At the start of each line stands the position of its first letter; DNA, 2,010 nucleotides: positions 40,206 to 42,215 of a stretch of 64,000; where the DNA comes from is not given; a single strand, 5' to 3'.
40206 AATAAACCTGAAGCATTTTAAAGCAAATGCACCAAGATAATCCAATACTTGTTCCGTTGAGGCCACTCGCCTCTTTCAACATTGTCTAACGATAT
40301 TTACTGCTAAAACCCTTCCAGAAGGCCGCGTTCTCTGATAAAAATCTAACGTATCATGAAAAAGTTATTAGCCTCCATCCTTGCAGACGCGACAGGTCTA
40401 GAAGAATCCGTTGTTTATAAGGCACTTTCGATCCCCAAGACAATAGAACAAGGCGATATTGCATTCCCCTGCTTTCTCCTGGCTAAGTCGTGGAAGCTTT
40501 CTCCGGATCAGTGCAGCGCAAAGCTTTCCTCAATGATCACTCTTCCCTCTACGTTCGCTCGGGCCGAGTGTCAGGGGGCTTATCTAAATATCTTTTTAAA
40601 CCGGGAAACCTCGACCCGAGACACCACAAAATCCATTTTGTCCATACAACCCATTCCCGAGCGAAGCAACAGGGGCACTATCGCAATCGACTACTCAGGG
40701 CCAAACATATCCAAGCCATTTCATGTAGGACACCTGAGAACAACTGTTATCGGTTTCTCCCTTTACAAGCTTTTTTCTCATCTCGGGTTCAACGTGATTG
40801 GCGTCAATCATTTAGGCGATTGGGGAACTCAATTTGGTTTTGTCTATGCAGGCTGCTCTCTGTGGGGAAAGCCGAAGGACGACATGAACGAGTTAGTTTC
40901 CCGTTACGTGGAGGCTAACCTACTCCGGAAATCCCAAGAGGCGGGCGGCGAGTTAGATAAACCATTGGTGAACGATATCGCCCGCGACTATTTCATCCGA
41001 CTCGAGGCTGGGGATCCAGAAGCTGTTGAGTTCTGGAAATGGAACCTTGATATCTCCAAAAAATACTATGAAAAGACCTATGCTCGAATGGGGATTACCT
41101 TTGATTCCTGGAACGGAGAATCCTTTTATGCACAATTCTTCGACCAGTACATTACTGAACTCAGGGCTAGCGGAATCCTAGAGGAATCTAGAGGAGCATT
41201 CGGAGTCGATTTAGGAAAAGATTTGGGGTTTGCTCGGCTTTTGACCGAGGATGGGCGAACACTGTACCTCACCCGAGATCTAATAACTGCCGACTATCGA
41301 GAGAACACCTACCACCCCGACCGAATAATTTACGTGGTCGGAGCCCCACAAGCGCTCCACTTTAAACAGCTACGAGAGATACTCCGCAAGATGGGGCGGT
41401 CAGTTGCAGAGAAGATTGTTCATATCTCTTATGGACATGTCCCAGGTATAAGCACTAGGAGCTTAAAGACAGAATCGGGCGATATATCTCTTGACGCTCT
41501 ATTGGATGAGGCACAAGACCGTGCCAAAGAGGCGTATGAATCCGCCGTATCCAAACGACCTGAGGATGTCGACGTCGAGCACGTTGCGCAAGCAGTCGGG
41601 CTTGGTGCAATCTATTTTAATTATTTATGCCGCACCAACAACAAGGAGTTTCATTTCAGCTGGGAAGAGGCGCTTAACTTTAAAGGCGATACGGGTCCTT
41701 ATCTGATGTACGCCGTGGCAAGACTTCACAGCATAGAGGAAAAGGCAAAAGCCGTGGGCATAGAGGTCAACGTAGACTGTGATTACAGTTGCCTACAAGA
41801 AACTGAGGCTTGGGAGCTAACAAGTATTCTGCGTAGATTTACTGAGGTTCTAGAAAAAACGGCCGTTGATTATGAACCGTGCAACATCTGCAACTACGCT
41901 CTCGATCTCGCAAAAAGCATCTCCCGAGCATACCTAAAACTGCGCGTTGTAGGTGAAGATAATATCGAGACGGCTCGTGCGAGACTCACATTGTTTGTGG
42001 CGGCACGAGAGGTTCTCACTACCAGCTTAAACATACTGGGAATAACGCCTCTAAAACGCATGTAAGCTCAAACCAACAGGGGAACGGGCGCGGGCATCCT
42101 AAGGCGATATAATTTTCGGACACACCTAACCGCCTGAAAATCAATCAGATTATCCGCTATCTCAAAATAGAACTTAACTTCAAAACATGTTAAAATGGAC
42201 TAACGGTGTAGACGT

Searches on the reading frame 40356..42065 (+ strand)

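Call 18: search_protein_families(library=ncbifam, proteins=[window:40356-42065:+], max_evalue=0.00001)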
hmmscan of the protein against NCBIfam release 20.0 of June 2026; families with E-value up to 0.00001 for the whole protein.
window:40356-42065:+ (569 aa): 4 families
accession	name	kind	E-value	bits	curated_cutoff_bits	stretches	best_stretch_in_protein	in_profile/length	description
TIGR00456.1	argS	equivalog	1e-116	390.6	261.65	1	5-569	9-569/569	arginine--tRNA ligase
NF002446.0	PRK01611.3-3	equivalog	4.5e-67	226.7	399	2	205-569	264-636/636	arginine--tRNA ligase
NF002447.0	PRK01611.3-4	equivalog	3e-64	217.5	460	2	299-566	338-610/613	arginine--tRNA ligase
NF045898.1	ArgS_rel_codon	equivalog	3.2e-08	33.4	340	1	384-564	144-322/327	ArgS-related anticodon-binding protein NrtL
